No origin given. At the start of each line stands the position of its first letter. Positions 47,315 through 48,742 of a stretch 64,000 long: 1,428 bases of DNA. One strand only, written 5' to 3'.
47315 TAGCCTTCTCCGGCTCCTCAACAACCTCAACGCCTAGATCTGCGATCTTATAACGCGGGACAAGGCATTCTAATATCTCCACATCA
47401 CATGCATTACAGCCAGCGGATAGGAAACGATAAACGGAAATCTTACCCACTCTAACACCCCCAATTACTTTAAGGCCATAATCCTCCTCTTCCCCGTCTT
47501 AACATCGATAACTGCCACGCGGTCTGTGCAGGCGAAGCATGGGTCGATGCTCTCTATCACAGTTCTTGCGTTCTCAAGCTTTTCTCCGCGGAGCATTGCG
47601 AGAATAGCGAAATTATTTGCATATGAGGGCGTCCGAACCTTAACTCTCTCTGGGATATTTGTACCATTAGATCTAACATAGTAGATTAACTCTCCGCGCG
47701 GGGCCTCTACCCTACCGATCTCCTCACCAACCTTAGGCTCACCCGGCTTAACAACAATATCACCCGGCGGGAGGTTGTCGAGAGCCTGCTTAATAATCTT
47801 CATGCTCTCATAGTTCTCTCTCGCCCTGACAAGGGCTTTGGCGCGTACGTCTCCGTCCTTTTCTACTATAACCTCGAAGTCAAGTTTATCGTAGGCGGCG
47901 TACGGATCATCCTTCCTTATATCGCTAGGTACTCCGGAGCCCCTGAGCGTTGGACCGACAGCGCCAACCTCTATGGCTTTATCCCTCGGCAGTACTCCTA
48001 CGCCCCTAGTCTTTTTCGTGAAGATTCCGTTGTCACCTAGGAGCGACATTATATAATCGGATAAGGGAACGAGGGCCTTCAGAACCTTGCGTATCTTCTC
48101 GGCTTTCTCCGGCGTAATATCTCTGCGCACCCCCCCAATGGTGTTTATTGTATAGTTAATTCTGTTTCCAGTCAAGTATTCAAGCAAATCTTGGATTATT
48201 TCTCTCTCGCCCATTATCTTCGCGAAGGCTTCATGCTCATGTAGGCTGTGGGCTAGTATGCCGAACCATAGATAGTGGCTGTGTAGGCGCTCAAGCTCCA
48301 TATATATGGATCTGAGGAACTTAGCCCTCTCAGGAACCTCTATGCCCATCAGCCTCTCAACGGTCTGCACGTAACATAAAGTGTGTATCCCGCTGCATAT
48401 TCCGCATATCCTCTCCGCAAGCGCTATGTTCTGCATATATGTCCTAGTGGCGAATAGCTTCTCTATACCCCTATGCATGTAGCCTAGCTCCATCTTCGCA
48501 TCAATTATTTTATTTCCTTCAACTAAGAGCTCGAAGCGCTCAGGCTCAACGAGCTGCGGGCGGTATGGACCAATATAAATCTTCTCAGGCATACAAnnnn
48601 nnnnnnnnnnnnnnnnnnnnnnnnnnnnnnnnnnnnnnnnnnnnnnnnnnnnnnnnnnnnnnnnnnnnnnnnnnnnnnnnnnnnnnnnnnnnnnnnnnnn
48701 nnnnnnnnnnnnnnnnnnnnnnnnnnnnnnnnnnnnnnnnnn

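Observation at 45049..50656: Membrane-subunit-free, complex-I-type [NiFe] hydrogenase operon interleaved with two HdrB-like and one HdrC-like genes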

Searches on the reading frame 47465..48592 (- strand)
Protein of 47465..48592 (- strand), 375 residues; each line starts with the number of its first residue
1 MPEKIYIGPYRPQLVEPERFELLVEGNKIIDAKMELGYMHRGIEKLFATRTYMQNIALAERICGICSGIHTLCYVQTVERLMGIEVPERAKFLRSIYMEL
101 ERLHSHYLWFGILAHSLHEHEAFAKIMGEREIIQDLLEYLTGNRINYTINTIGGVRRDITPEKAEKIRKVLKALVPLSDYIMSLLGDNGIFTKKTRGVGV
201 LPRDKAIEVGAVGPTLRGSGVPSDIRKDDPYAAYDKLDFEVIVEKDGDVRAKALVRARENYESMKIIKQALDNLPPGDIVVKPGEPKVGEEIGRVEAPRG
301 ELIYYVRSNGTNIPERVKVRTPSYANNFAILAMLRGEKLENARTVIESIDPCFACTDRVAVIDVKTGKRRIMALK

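Call 3: search_protein_families(library=pfam, proteins=[window:47465-48592:-], max_evalue=0.01)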
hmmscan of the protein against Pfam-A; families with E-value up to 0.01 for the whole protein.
window:47465-48592:- (375 aa): 2 families
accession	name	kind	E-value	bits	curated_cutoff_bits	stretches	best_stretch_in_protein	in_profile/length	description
PF00346.24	Complex1_49kDa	-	2.8e-68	230.3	24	2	123-282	8-167/271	Respiratory-chain NADH dehydrogenase, 49 Kd subunit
PF00374.24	NiFeSe_Hases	-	5.1e-17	62.4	25.8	1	41-113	1-73/508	Nickel-dependent hydrogenase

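Call 4: search_protein_families(library=ncbifam, proteins=[window:47465-48592:-], max_evalue=0.001)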
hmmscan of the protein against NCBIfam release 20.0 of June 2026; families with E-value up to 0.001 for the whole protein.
window:47465-48592:- (375 aa): 15 families
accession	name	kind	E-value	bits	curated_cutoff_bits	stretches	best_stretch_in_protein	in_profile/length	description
NF004739.1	PRK06075.1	equivalog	1.6e-99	333.3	360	2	4-282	2-280/384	NADH-quinone oxidoreductase subunit D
NF040602.1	F420_dehyd_FpoD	exception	6.3e-89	298.6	600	1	5-358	10-372/372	F420H2 dehydrogenase subunit FpoD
TIGR01962.1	NuoD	equivalog_domain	1.9e-87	293.7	459.35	2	6-281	6-281/386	NADH dehydrogenase (quinone) subunit D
NF008974.0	PRK12322.1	equivalog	1.7e-82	277.3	522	1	6-353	10-361/366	NADH-quinone oxidoreductase subunit D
NF009808.0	PRK13292.1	equivalog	2.6e-69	234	1156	2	7-280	412-685/791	NADH-quinone oxidoreductase subunit B/C/D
NF005649.0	PRK07415.1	equivalog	1.9e-66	224.7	583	2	5-278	13-287/394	NAD(P)H-quinone oxidoreductase subunit H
NF008728.0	PRK11742.1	equivalog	5.2e-60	203.4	840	2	7-279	219-491/598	NADH-quinone oxidoreductase subunit C/D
TIGR03295.1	frhA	equivalog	1.1e-22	80.6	392.5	1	41-183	41-190/412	coenzyme F420 hydrogenase subunit alpha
NF033181.1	NiFeSe_hydrog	equivalog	2e-22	79.8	600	1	19-114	17-111/507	nickel-dependent hydrogenase large subunit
NF045518.1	H2_NiFeSe_large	exception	1.2e-19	70.6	780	2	21-114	19-111/485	NiFeSe hydrogenase large subunit HysA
NF007550.0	PRK10170.1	equivalog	4.3e-15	55.1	1101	1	19-114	32-127/597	Ni/Fe-hydrogenase large subunit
NF040828.1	sulfhyd_ShyA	equivalog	7.9e-15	54.6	700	1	20-148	17-148/415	NAD(P)-dependent hydrogenase/sulfhydrogenase 2 subunit alpha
NF007778.0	PRK10467.1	equivalog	3.6e-13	48.6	969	1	25-113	24-111/567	hydrogenase 2 large subunit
NF041785.2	VhuA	equivalog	7.7e-13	47.8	800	1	26-114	25-112/418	F420-non-reducing hydrogenase Vhu subunit A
NF040832.1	sulfhyd_HydA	equivalog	3.1e-06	26.6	880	1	21-186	20-197/426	NADPH-dependent hydrogenase/sulfhydrogenase 1 subunit alpha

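Call 8: find_homologous_proteins(query=window:47465-48592:-)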
Query window:47465-48592:- (375 aa): 7995 proteins with E <= 0.001 among 8000 candidates; the best 120 are listed.
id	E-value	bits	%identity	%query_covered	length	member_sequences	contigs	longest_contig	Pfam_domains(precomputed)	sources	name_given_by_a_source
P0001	1.4e-247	838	100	100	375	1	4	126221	PF00374.25,PF00346.25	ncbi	ncbi:MAG: nickel-dependent hydrogenase large subunit [Candidatus Bathyarchaeia archaeon]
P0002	3.1e-238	808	95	100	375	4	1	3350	PF00374.25,PF00346.25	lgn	-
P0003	1.5e-230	782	91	100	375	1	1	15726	PF00374.25,PF00346.25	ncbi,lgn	ncbi:MAG: nickel-dependent hydrogenase large subunit [Candidatus Bathyarchaeia archaeon]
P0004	5.4e-230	781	91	100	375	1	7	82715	PF00374.25,PF00346.25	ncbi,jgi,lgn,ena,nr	ncbi:MAG: nickel-dependent hydrogenase large subunit [Candidatus Bathyarchaeia archaeon]|nr:nickel-d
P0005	5.9e-229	777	91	100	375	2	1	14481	PF00374.25,PF00346.25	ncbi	ncbi:MAG: nickel-dependent hydrogenase large subunit [Candidatus Bathyarchaeia archaeon]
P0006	2.3e-222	755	88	100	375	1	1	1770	PF00374.25,PF00346.25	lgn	-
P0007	3.0e-222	755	87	100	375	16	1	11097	PF00374.25,PF00346.25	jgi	-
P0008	2.6e-221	752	88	100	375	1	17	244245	PF00374.25,PF00346.25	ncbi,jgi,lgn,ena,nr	ncbi:MAG: nickel-dependent hydrogenase large subunit [Candidatus Bathyarchaeia archaeon]|nr:nickel-d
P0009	2.6e-221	752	89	100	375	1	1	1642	PF00374.25,PF00346.25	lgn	-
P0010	2.7e-221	752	87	100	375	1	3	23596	PF00374.25,PF00346.25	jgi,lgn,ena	-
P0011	3.7e-221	752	87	100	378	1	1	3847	PF00374.25,PF00346.25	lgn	-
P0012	2.1e-220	749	87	100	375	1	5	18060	PF00374.25,PF00346.25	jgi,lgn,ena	-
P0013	7.0e-220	747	86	100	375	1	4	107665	PF00374.25,PF00346.25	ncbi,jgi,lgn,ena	ncbi:MAG: nickel-dependent hydrogenase large subunit [Candidatus Bathyarchaeia archaeon]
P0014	7.5e-220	747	86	100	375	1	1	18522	PF00374.25,PF00346.25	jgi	jgi:NADH-quinone oxidoreductase subunit D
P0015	7.5e-220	747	86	100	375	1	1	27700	PF00374.25,PF00346.25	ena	-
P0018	5.9e-218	741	86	100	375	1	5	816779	PF00374.25,PF00346.25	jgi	jgi:Ni,Fe-hydrogenase III large subunit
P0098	3.5e-190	650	73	100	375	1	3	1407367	PF00374.25,PF00346.25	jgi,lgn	-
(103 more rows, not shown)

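Call 18: search_solved_structures(query=window:47465-48592:-, max_evalue=1e-10, show_alignments=2)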
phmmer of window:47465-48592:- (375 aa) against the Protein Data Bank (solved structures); distinct sequences matched with E-value up to 1e-10: 96 (the best 60 are shown).
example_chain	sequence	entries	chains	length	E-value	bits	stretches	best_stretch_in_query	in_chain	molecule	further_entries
6cfw_L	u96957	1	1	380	3.7e-76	259.6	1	4-358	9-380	Membrane-bound hydrogenase subunit alpha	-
7z0s_E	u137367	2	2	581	3.5e-70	239.9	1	5-373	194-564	Formate hydrogenlyase subunit 5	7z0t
2fug_4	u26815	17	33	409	4.8e-66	226.3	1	6-279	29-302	NADH-quinone oxidoreductase chain 4 | NADH-QUINONE OXIDOREDUCTASE SUBUNIT 4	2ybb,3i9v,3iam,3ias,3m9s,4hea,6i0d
7q5y_B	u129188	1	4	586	2.1e-57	197.9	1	19-275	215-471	NADH-quinone oxidoreductase subunit C/D 2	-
6hum_H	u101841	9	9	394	2.6e-57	197.6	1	3-278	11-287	NAD(P)H-quinone oxidoreductase subunit H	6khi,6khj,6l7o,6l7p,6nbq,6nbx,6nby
6u8y_L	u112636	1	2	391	4.9e-57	196.7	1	10-357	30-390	NADH dehydrogenase subunit D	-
7eu3_H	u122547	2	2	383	8.9e-53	182.7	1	6-278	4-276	NAD(P)H-quinone oxidoreductase subunit H, chloroplastic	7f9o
7wfg_H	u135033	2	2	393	9.1e-53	182.6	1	6-278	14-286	NAD(P)H-quinone oxidoreductase subunit H, chloroplastic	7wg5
9grx_H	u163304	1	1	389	9.9e-53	182.5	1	6-278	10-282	NAD(P)H-quinone oxidoreductase subunit H, chloroplastic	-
9iho_D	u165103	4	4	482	2.4e-50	174.7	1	7-282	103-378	NUCM (49 kDa) subunit of mitochondrial NADH:ubiquinone oxidoreductase (Complex I)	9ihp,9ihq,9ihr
8e9g_D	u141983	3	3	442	2.7e-50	174.5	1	6-282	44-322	NADH-quinone oxidoreductase subunit D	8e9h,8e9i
6gcs_C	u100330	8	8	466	8.4e-49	169.6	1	6-282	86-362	49-KDA PROTEIN (NUCM) | Subunit NUCM of NADH:Ubiquinone Oxidoreductase (Complex I) | NUCM protein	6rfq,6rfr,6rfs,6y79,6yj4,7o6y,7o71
6h8k_C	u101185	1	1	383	1.1e-48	169.3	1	6-282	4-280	NUCM protein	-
7b0n_D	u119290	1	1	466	5.8e-48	166.8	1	6-282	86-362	NUCM protein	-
4wz7_C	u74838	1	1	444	1.4e-47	165.6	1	6-282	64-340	NUCM protein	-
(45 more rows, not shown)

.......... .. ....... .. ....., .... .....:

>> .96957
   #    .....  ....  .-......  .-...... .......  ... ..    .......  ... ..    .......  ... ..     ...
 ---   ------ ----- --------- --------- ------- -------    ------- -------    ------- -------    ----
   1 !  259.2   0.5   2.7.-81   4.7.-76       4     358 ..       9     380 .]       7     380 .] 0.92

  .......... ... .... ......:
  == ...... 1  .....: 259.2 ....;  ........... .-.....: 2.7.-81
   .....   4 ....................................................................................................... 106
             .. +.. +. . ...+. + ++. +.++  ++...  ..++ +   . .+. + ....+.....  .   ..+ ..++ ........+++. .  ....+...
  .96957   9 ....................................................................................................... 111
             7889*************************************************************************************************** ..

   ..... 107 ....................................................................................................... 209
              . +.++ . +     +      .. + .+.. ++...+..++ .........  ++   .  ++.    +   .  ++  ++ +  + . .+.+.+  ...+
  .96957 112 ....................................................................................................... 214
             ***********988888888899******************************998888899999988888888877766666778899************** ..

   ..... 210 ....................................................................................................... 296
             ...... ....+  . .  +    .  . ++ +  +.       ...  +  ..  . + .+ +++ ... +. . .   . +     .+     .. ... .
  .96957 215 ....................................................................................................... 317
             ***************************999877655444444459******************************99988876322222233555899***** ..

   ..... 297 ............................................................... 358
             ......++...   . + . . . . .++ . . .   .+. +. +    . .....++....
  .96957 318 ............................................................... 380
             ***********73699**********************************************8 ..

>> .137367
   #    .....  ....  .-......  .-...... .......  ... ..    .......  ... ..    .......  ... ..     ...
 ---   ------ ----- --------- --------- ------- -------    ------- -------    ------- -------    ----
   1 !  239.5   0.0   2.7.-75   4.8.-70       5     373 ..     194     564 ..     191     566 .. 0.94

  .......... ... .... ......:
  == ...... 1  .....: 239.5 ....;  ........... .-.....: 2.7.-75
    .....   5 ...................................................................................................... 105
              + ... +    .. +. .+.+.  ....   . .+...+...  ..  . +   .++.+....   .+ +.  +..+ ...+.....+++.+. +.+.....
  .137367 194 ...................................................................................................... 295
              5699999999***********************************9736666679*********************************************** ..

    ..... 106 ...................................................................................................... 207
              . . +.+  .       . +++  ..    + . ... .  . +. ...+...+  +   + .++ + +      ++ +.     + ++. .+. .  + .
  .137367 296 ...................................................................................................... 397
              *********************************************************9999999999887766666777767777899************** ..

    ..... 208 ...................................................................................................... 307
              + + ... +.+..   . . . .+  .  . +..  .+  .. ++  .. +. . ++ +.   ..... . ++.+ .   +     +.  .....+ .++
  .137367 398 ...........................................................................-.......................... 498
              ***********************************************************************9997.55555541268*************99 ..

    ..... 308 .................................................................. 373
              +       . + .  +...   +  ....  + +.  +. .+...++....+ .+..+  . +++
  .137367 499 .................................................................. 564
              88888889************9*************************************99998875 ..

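Call 20: find_encoding_contigs(protein=P0098, flank=10000, max_places=3)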
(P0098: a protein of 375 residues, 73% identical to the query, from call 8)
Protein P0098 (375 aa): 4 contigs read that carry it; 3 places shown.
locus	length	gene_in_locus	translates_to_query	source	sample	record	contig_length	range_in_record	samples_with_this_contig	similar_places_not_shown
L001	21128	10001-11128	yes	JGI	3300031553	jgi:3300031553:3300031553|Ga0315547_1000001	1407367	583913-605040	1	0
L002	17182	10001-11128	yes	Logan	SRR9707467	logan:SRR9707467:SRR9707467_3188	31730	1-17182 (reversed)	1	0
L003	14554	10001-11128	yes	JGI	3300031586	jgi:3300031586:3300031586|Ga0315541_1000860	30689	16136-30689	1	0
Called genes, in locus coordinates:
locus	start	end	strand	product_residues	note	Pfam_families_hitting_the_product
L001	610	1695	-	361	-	PF01924:HypD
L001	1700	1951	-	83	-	PF01455:HupF_HypC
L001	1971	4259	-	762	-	PF00708:Acylphosphatase, PF07503:zf-HYPF, PF01300:Sua5_yciO_yrdC, PF17788:HypF_C, PF22521:HypF_C_2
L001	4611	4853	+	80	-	PF01206:TusA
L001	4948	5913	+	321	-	PF04143:Sulf_transp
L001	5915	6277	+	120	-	PF02635:DsrE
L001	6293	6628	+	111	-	PF02635:DsrE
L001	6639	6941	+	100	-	PF04077:DsrH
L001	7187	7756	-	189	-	PF01022:HTH_5 (weak), PF08279:HTH_11 (weak), PF13404:HTH_AsnC-type, PF13412:HTH_24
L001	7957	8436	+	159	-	PF00037:Fer4 (faint), PF12837:Fer4_6 (faint), PF13237:Fer4_10 (faint), PF13187:Fer4_9 (weak), PF13247:Fer4_11, PF12838:Fer4_7 (weak), PF13187:Fer4_9 (weak), PF12797:Fer4_2 (weak)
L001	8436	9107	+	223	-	PF00329:Complex1_30kDa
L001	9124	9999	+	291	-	PF02754:CCG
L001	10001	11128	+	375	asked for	PF00374:NiFeSe_Hases, PF00346:Complex1_49kDa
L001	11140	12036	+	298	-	PF13237:Fer4_10 (faint), PF01058:Oxidored_q6, PF13484:Fer4_16 (faint), PF00037:Fer4, PF12797:Fer4_2 (weak), PF14697:Fer4_21, PF12838:Fer4_7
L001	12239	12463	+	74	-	PF09834:DUF2061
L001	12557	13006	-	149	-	-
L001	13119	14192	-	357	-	PF04014:MazE_antitoxin (weak), PF01895:PhoU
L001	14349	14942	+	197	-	PF01597:GCV_H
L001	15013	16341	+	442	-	PF14691:Fer4_20, PF13450:NAD_binding_8, PF00037:Fer4, PF12837:Fer4_6, PF14697:Fer4_21, PF12838:Fer4_7, PF13187:Fer4_9, PF00037:Fer4, +5 more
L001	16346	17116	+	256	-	PF02662:FlpD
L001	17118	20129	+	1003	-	PF07992:Pyr_redox_2, PF12831:FAD_oxidored (weak), PF00037:Fer4, PF12838:Fer4_7 (weak), PF07992:Pyr_redox_2, PF13450:NAD_binding_8, PF00037:Fer4, PF14697:Fer4_21, +22 more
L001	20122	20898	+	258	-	PF02662:FlpD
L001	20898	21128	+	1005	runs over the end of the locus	PF07992:Pyr_redox_2, PF12831:FAD_oxidored, PF13187:Fer4_9, PF13484:Fer4_16, PF00037:Fer4, PF00890:FAD_binding_2, PF01266:DAO, PF07992:Pyr_redox_2, +22 more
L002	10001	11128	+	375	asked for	PF00374:NiFeSe_Hases, PF00346:Complex1_49kDa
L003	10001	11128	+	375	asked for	PF00374:NiFeSe_Hases, PF00346:Complex1_49kDa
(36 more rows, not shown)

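Call 21: find_encoding_contigs(protein=window:47465-48592:-, flank=10000, max_places=2)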
Protein window:47465-48592:- (375 aa): no gene with exactly this product is on record in the collection.

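Call 22: find_encoding_contigs(protein=P0018, flank=10000, max_places=2)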
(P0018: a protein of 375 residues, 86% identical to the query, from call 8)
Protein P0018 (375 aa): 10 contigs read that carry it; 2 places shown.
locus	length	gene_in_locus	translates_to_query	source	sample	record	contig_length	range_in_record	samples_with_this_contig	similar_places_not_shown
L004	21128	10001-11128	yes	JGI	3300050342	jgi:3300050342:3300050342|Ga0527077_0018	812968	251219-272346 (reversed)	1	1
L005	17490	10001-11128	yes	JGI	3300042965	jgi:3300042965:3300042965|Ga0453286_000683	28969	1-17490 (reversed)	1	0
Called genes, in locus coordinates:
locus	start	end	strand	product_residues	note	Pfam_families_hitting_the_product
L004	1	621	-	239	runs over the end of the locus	PF03587:EMG1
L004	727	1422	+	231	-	PF00702:Hydrolase, PF13419:HAD_2, PF13242:Hydrolase_like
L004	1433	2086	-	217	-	PF00227:Proteasome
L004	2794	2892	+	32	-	-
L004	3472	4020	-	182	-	-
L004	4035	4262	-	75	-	-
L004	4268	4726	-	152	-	-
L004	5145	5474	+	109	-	-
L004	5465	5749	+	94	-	-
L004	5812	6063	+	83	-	-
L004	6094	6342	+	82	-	PF01797:Y1_Tnp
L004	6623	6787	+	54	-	-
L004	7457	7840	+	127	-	-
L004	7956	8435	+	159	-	PF00037:Fer4 (faint), PF12837:Fer4_6 (faint), PF13237:Fer4_10 (weak), PF13247:Fer4_11, PF12838:Fer4_7 (weak), PF13187:Fer4_9 (weak), PF12797:Fer4_2 (weak)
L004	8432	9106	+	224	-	PF00329:Complex1_30kDa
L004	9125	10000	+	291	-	PF02754:CCG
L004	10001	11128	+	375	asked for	PF00374:NiFeSe_Hases, PF00346:Complex1_49kDa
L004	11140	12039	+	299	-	PF13237:Fer4_10 (faint), PF01058:Oxidored_q6, PF00037:Fer4, PF14697:Fer4_21, PF12838:Fer4_7, PF13187:Fer4_9 (weak)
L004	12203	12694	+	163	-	-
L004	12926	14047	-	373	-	PF02163:Peptidase_M50, PF13180:PDZ_2 (weak)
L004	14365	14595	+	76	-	PF13610:DDE_Tnp_IS240 (weak)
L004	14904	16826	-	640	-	PF17297:PEPCK_N, PF00821:PEPCK_GTP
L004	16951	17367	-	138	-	PF08753:NikR_C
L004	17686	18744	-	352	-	PF04014:MazE_antitoxin (weak), PF01895:PhoU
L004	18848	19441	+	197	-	PF01597:GCV_H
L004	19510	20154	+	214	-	PF01925:TauE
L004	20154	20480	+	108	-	PF01925:TauE (faint)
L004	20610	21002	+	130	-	-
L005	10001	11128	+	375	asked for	PF00374:NiFeSe_Hases, PF00346:Complex1_49kDa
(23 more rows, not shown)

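Call 39: search_protein_representatives(protein=window:47465-48592:-)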
Query: 375 residues. Proteins with E-value up to 0.001 (for the whole library): 9516; up to 1e-10: 4328; up to 1e-30: 859. The best 150 are listed.
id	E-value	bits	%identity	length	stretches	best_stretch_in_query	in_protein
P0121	6.2e-143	492.5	55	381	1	1-374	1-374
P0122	8.0e-111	386.8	49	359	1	4-358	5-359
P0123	4.2e-102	358.2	49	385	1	5-372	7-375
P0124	1.9e-101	356.0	47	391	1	5-372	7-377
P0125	3.0e-100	352.1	46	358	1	5-358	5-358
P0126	3.9e-100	351.7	47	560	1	5-370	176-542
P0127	2.7e-97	342.4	50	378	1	3-369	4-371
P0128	2.7e-97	342.4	45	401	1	4-373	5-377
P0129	8.8e-97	340.6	47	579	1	5-365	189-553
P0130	1.2e-95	336.9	45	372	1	3-369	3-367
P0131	1.0e-94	333.8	45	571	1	5-362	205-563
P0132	1.7e-94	333.2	45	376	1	6-364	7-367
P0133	2.7e-93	329.2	44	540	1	5-373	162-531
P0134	3.3e-93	328.9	44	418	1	5-372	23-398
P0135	1.3e-92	327.0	42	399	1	5-367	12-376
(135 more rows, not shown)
